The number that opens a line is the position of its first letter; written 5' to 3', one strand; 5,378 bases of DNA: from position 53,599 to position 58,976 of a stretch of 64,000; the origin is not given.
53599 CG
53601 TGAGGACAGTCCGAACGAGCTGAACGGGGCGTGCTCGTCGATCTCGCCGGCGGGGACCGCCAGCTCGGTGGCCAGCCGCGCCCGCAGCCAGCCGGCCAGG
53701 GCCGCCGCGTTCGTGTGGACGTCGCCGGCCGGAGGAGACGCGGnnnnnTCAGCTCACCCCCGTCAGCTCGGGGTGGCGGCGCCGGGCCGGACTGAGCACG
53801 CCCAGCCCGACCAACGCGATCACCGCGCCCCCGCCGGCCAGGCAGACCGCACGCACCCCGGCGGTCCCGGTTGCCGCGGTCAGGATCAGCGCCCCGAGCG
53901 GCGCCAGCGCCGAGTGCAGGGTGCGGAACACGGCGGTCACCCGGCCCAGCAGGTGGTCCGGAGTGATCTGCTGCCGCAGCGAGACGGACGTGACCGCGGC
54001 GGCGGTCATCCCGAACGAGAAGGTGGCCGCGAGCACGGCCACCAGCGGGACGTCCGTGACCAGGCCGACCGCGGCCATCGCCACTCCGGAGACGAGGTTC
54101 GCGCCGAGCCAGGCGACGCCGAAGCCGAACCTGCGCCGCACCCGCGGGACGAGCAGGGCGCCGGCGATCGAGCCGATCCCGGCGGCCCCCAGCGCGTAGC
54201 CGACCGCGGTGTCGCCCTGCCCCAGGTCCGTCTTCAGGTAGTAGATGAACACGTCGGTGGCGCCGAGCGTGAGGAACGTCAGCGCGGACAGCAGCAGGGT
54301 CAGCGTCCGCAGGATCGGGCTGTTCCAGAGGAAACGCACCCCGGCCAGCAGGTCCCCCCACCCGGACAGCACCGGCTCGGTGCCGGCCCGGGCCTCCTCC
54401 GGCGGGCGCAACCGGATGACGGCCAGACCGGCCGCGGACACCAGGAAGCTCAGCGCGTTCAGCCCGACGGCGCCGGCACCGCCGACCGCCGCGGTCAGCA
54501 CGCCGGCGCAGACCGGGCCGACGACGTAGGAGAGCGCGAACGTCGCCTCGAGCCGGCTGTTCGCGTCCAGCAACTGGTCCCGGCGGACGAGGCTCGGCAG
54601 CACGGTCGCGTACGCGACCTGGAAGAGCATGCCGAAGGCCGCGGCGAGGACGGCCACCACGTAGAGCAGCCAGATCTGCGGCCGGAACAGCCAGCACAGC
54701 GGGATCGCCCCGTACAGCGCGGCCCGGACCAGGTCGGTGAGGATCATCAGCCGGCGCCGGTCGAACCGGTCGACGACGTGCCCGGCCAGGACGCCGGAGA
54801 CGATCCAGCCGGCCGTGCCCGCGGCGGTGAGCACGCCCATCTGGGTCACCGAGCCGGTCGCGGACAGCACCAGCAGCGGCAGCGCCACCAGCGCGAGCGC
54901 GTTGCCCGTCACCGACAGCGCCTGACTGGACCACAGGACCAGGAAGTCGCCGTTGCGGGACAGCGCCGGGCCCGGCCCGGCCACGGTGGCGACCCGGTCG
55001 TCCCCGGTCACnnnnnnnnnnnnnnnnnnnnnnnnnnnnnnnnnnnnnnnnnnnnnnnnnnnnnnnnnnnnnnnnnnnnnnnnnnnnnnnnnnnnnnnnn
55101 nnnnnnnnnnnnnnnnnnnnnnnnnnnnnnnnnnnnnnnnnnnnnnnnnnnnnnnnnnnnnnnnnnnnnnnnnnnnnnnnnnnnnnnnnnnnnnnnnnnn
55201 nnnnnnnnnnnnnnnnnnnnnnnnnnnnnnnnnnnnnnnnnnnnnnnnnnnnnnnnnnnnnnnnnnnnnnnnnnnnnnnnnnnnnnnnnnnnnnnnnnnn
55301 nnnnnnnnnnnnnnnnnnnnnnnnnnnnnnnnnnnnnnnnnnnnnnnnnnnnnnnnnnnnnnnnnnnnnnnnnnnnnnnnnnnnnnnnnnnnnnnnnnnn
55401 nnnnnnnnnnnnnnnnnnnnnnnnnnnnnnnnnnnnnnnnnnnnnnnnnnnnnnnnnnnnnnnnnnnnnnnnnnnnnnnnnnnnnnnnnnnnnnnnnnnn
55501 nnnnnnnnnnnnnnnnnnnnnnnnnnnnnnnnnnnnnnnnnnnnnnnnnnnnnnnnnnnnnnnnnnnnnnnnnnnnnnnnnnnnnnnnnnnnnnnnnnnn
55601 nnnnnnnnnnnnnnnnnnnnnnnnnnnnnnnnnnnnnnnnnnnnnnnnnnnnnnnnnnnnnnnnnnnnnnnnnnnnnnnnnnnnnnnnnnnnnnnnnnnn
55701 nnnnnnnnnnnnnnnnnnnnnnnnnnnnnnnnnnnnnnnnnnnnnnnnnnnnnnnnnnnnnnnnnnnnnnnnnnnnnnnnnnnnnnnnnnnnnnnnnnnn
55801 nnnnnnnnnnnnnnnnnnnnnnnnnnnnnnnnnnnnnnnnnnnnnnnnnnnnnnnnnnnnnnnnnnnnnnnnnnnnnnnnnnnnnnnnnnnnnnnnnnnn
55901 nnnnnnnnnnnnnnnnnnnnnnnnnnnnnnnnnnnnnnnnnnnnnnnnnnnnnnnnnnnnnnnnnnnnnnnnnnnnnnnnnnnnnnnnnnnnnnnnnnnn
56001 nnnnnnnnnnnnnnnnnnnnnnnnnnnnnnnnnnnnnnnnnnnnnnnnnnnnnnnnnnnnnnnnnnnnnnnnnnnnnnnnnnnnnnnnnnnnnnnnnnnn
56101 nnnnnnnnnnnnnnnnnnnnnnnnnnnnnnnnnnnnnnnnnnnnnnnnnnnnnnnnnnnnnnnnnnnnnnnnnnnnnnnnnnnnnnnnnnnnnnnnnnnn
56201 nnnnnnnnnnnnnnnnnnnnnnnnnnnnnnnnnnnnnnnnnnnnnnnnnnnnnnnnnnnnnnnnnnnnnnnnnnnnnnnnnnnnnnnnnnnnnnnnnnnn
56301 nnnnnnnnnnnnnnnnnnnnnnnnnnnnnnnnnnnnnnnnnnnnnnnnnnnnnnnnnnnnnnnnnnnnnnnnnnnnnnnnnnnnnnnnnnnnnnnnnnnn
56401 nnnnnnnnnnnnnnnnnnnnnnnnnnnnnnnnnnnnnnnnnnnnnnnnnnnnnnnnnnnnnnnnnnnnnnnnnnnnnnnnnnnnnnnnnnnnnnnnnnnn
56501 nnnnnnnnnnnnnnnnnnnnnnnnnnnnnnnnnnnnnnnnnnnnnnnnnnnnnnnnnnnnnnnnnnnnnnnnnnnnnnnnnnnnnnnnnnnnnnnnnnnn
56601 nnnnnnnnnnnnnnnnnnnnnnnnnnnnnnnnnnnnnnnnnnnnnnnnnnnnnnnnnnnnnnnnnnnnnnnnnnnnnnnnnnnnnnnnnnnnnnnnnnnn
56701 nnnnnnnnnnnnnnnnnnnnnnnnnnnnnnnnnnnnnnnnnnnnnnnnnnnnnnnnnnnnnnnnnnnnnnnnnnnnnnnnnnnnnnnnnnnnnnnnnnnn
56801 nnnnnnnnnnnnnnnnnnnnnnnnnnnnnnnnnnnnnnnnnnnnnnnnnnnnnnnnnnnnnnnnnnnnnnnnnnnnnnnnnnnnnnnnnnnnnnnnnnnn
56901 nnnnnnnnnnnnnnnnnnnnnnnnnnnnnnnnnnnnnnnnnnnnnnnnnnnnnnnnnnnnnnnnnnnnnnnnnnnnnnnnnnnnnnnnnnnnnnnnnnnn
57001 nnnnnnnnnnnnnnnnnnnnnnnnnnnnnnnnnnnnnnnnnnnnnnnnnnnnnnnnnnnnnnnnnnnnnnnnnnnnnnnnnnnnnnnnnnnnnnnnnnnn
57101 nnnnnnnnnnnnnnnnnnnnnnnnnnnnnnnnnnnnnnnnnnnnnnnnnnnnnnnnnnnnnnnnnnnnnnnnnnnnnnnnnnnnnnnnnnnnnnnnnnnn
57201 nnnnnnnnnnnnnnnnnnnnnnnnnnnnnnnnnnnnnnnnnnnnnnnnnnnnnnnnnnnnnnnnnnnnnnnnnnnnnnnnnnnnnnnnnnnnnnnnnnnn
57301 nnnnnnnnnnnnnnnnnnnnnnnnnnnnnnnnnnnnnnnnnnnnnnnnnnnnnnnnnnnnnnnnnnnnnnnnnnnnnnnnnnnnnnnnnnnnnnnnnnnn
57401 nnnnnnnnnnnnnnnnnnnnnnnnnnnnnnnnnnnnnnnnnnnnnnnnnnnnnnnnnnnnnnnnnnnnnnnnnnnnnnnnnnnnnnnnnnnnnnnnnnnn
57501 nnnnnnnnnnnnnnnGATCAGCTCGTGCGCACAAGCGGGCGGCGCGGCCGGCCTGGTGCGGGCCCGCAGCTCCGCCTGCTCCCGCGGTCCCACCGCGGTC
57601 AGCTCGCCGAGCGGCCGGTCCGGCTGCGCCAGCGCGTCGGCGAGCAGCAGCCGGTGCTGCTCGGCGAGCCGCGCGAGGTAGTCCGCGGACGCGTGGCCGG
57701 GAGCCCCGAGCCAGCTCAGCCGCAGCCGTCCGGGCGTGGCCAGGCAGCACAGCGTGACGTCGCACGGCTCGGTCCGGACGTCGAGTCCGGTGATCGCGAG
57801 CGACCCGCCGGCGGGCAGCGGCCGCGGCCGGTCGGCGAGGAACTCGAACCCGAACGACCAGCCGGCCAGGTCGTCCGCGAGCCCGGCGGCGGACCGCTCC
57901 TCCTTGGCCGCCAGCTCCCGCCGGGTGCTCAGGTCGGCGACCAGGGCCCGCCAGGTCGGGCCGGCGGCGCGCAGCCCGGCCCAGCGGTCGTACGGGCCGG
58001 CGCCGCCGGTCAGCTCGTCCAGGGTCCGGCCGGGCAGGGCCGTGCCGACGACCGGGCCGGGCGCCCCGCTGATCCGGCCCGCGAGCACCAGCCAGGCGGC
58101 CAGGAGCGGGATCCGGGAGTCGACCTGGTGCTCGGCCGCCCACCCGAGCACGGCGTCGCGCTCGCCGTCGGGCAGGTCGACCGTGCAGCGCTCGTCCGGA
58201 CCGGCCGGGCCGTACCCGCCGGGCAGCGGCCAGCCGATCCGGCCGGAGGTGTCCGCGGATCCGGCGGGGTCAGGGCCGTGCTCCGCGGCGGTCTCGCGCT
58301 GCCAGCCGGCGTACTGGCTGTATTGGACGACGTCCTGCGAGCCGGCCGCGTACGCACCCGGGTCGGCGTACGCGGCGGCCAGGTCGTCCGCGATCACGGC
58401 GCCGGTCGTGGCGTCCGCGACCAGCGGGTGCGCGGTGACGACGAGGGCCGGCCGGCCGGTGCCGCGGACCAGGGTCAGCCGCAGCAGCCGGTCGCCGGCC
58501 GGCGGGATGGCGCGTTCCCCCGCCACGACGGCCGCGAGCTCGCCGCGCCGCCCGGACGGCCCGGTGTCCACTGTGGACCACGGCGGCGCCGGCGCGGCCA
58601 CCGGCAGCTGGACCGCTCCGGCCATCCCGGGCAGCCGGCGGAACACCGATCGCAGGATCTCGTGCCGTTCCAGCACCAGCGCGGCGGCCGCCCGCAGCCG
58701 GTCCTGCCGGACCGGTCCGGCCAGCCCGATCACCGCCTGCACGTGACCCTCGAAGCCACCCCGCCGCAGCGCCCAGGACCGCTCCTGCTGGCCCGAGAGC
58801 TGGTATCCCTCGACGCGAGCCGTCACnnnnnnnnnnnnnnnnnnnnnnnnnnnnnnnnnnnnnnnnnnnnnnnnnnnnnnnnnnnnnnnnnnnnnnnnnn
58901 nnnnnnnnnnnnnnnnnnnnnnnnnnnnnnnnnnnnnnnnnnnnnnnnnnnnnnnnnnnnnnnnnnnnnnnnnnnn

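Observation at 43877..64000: A hybrid PKS-NRPS operon of at least 20 kb is translationally coupled, abuts tRNA-Leu and has non-collinear gene order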

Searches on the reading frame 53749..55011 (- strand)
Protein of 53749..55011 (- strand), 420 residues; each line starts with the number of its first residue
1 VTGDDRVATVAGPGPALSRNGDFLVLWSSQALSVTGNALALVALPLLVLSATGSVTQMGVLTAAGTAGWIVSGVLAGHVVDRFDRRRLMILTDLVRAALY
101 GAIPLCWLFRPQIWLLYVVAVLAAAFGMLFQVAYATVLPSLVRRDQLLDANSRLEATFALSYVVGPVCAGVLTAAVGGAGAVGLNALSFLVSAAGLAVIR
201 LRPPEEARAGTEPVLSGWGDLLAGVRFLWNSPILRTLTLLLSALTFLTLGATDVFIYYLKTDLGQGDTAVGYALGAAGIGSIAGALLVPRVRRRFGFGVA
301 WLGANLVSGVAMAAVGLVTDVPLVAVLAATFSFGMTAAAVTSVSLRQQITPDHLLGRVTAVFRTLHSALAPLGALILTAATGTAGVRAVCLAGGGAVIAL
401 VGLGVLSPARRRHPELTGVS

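Call 5: search_protein_families(library=pfam, proteins=[window:53749-55011:-], max_evalue=0.01)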
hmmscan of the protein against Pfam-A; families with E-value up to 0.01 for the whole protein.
window:53749-55011:- (420 aa): 2 families
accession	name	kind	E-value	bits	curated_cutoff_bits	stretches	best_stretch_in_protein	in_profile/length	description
PF07690.21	MFS_1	-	1.9e-35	122.8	33.4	2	26-373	1-346/347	Major Facilitator Superfamily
PF05977.19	MFS_3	-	9.5e-23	80.9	27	1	19-402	8-387/524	Transmembrane secretion effector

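Call 40: search_protein_families(library=ncbifam, proteins=[window:53749-55011:-], max_evalue=0.01)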
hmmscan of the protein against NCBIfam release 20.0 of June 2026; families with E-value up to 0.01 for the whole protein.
window:53749-55011:- (420 aa): 10 families
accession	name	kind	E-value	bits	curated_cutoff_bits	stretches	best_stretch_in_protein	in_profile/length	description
TIGR00900.1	2A0121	subfamily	4.3e-70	236.9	319.6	1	23-376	1-355/364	H+ Antiporter protein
NF052575.1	MFS_efflux_Tap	equivalog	2.5e-41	142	625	1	22-405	5-392/401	multidrug efflux MFS transporter Tap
NF007792.0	PRK10489.1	equivalog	2.3e-33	115.8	324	1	17-405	13-397/419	enterobactin transporter EntS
NF012178.0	tet_MFS_V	exception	1.3e-20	73.9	640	1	22-415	9-404/409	tetracycline efflux MFS transporter Tet(V)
NF006386.0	PRK08633.1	equivalog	1.7e-15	55.9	1221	1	54-388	45-388/1147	acyl-[ACP]--phospholipid O-acyltransferase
NF000245.1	macrolide_MefA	exception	1.4e-14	54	675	1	22-399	10-388/405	macrolide efflux MFS transporter Mef(A)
NF005291.0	PRK06814.1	equivalog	5e-06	24.7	1349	1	40-203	33-195/1140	acyl-[ACP]--phospholipid O-acyltransferase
NF000051.1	macrolide_MefB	exception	3.1e-05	23.1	800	1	22-399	10-387/409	macrolide efflux MFS transporter Mef(B)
NF008397.0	PRK11195.1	equivalog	4.7e-05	22.6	297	1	23-291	5-279/414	lysophospholipid transporter LplT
TIGR00880.1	2_A_01_02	superfamily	0.00025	21.2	131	1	66-178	8-116/141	multidrug resistance protein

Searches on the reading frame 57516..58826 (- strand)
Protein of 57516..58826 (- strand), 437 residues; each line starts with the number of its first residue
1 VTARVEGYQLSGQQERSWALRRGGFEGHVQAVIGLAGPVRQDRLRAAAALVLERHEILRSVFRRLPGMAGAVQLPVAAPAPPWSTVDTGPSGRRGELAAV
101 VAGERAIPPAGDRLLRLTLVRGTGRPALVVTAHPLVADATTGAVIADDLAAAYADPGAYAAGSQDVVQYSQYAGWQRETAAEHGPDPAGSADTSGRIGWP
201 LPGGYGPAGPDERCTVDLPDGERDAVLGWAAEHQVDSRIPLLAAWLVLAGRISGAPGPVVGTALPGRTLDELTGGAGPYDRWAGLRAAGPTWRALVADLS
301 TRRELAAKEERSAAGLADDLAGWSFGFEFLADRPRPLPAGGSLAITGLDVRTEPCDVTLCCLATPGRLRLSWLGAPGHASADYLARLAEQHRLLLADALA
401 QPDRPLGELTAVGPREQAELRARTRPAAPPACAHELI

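Call 40: search_protein_families(library=ncbifam, proteins=[window:57516-58826:-], max_evalue=0.01)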
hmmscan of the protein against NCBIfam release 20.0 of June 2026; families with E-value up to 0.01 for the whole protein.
window:57516-58826:- (437 aa): 1 family
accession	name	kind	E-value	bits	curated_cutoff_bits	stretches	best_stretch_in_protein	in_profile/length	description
NF004282.0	PRK05691.1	subfamily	1.5e-09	34.5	4090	1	27-182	698-859/4334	non-ribosomal peptide synthase/polyketide synthase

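Call 44: search_solved_structures(query=window:57516-58826:-, max_evalue=0.01)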
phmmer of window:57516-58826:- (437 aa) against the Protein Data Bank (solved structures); distinct sequences matched with E-value up to 0.01: 3.
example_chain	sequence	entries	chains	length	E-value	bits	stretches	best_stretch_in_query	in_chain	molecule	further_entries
5u89_A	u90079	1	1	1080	2.2e-07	33.4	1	9-187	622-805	Amino acid adenylation domain protein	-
4znm_A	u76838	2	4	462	6e-06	28.7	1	28-181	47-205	C-domain type II peptide synthetase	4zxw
8xjz_C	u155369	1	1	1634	3.3e-05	26.3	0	344-430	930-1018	Peptide synthetase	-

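Call 66: predict_structure(protein=window:57516-58826:-)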
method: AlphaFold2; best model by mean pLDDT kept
length: 437 residues; sequences in the alignment: 1
mean_pLDDT: 34.2   pTM: 0.23
mean pLDDT of the five models: 34.2, 32.7, 31.8, 30.2, 29.0
residues with pLDDT >= 90: 0; 70-90: 0; 50-70: 26; < 50: 411
segments of 3 or more residues with pLDDT < 50: 1-359, 362-371, 373-379, 404-437
pLDDT, mean of each block of 10 residues (from residue 1): 29 34 34 30 33 32 28 24 26 23 23 26 28 30 38 34 29 32 34 35 32 36 45 37 36 29 30 37 34 37 38 34 26 28 35 44 46 45 57 56 39 37 33 31
secondary structure, 60 per line:
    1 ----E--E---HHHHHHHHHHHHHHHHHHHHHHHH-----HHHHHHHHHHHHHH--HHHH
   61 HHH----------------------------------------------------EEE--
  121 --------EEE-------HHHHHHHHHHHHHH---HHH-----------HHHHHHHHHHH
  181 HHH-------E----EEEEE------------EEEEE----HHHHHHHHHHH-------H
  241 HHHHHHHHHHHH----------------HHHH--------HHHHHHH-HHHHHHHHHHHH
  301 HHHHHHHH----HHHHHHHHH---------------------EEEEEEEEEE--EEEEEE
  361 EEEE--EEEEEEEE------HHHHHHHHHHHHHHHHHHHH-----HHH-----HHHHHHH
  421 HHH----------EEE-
elements in order: H12-35 H41-54 H57-63 E116-118 E129-131 H139-152 H170-183 E196-200 E213-217 H222-232 H240-252 H269-272 H281-287 H289-308 H313-321 E343-352 E355-364 E367-374 H381-400 H414-423 E434-436
